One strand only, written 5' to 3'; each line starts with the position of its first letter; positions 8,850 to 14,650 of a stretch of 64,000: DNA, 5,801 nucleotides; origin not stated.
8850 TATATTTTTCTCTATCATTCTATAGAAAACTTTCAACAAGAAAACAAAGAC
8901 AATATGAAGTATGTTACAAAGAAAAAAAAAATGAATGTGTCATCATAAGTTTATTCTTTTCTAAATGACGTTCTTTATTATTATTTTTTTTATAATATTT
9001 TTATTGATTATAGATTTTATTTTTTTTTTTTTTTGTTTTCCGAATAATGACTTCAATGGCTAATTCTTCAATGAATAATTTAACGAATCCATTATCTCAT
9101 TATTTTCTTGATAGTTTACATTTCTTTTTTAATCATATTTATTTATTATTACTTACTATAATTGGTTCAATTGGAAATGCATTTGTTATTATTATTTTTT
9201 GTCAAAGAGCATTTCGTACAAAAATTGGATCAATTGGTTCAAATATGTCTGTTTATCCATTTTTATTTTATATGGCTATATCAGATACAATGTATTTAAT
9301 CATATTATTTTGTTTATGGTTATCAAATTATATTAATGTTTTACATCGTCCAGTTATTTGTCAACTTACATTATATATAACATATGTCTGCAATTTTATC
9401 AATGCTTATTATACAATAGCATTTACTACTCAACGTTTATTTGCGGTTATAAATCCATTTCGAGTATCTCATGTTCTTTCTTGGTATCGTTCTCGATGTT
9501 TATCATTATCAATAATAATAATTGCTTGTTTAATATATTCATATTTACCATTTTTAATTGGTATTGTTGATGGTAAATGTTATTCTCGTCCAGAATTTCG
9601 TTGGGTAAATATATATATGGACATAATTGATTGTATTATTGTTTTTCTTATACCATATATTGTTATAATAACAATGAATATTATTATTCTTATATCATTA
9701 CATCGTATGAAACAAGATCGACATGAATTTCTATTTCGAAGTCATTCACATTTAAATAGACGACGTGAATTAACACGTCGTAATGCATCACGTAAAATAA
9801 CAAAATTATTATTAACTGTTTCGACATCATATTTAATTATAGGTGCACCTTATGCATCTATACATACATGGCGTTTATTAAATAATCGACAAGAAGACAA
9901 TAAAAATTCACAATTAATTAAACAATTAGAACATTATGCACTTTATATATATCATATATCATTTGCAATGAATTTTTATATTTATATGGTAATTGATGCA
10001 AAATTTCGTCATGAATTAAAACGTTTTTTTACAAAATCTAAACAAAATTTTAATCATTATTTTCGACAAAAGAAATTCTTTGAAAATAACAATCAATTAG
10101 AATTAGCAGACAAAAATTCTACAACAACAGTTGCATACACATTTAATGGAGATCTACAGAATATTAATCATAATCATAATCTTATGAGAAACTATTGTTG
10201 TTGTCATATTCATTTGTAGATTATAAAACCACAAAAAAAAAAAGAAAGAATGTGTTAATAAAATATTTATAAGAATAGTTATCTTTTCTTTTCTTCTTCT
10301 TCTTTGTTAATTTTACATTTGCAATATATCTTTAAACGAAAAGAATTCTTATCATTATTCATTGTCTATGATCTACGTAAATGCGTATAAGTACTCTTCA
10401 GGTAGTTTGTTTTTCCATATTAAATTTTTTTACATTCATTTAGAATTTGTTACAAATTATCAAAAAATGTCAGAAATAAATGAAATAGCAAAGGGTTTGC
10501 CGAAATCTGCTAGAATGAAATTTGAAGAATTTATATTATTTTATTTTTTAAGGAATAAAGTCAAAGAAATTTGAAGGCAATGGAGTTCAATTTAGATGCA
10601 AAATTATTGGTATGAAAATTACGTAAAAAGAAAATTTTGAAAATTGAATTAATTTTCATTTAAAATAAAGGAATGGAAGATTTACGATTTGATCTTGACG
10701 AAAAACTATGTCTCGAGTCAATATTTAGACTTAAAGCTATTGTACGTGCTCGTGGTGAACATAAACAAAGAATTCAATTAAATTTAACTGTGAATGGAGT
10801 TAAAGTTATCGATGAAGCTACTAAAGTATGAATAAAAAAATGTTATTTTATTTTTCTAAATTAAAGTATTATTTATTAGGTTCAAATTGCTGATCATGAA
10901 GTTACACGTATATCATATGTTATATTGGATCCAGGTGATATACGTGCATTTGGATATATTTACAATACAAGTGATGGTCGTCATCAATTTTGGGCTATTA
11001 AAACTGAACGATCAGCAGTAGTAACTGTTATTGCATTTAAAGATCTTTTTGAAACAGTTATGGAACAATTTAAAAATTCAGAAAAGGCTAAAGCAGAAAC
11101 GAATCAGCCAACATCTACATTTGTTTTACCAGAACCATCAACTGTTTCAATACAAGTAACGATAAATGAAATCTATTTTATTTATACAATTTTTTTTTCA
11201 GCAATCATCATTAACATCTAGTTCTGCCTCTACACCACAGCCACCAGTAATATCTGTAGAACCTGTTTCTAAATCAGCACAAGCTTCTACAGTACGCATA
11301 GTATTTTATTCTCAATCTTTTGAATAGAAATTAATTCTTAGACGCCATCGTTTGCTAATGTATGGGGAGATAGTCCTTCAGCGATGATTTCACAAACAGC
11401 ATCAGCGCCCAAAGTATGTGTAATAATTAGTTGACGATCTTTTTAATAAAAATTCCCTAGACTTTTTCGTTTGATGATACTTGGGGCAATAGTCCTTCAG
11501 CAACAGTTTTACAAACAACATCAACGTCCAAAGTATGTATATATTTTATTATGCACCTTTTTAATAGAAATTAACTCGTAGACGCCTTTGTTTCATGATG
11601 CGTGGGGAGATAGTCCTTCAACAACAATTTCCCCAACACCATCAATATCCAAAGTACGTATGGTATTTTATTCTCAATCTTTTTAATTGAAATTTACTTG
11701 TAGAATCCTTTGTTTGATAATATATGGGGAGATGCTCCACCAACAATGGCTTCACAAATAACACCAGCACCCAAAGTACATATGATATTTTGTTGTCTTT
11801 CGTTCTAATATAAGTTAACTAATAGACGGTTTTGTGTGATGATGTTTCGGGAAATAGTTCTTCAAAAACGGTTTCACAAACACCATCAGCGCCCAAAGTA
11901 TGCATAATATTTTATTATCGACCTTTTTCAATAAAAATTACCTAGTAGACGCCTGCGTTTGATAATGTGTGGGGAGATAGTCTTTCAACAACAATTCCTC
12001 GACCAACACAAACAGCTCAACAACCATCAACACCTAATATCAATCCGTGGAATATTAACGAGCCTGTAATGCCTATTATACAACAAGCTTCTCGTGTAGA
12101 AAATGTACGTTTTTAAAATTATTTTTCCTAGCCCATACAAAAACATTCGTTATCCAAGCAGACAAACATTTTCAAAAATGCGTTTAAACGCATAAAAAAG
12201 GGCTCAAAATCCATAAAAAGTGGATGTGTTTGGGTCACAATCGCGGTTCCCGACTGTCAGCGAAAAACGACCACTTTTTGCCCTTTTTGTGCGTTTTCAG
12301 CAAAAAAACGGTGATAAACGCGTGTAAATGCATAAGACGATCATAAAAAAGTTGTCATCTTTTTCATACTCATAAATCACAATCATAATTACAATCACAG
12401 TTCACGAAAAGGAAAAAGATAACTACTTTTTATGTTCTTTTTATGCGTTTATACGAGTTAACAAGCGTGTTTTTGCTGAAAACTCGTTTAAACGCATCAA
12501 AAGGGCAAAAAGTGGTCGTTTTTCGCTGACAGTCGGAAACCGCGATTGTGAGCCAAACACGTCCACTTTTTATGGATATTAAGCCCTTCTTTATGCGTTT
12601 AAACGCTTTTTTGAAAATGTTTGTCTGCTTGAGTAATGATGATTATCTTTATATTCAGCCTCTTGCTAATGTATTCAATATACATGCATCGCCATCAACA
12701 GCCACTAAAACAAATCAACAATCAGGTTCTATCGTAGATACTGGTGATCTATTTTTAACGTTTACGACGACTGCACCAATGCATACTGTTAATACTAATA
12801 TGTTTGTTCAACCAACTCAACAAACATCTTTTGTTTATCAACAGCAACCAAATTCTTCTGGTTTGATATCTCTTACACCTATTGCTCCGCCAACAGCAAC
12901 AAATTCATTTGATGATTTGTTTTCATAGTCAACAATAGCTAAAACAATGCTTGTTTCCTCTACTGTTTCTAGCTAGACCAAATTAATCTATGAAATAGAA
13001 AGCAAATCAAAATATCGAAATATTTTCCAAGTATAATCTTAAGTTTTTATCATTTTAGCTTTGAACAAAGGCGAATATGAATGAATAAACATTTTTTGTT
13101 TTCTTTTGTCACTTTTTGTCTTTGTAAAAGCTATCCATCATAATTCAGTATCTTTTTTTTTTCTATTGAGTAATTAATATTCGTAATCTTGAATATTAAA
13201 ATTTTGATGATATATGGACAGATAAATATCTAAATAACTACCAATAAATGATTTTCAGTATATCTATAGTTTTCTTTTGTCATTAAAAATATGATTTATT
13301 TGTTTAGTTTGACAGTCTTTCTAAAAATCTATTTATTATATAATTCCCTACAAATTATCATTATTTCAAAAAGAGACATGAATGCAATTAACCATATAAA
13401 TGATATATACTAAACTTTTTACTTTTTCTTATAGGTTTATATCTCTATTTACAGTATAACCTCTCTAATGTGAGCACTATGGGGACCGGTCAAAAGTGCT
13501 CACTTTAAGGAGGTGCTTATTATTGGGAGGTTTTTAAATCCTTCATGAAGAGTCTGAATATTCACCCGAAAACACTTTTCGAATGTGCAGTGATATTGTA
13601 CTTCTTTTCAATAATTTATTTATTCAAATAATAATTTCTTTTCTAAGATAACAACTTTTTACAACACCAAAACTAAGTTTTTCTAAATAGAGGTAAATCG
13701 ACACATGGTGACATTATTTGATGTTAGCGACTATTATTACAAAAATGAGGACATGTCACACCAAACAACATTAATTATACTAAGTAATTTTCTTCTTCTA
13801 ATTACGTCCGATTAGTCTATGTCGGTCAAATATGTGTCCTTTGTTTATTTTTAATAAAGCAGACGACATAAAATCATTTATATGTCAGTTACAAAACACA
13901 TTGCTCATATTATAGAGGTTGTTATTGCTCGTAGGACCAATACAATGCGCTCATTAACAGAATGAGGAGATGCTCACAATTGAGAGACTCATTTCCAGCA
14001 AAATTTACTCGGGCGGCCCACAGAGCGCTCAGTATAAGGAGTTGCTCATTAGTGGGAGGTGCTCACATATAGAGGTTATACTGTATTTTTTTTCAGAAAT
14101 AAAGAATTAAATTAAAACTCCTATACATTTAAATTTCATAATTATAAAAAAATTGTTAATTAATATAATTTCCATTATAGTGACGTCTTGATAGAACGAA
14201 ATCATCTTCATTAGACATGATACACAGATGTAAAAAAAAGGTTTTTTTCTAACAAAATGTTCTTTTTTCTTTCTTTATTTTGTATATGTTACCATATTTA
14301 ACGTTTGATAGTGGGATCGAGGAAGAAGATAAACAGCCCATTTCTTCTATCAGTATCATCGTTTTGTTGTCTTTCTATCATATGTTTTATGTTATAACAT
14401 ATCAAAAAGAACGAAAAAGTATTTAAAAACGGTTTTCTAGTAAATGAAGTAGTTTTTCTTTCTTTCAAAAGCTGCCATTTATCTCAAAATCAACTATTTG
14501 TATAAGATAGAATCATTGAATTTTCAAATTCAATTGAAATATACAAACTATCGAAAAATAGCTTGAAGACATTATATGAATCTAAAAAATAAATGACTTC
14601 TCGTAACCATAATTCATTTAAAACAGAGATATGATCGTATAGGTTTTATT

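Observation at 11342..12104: Disabled-like adaptor whose tail is built from six tandemly duplicated mini-exons encoding F-x-D-x-W-G-D motifs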

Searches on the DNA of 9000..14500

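Call 68: search_rna_families(source=window, start=9000, end=14500, threshold=gathering)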
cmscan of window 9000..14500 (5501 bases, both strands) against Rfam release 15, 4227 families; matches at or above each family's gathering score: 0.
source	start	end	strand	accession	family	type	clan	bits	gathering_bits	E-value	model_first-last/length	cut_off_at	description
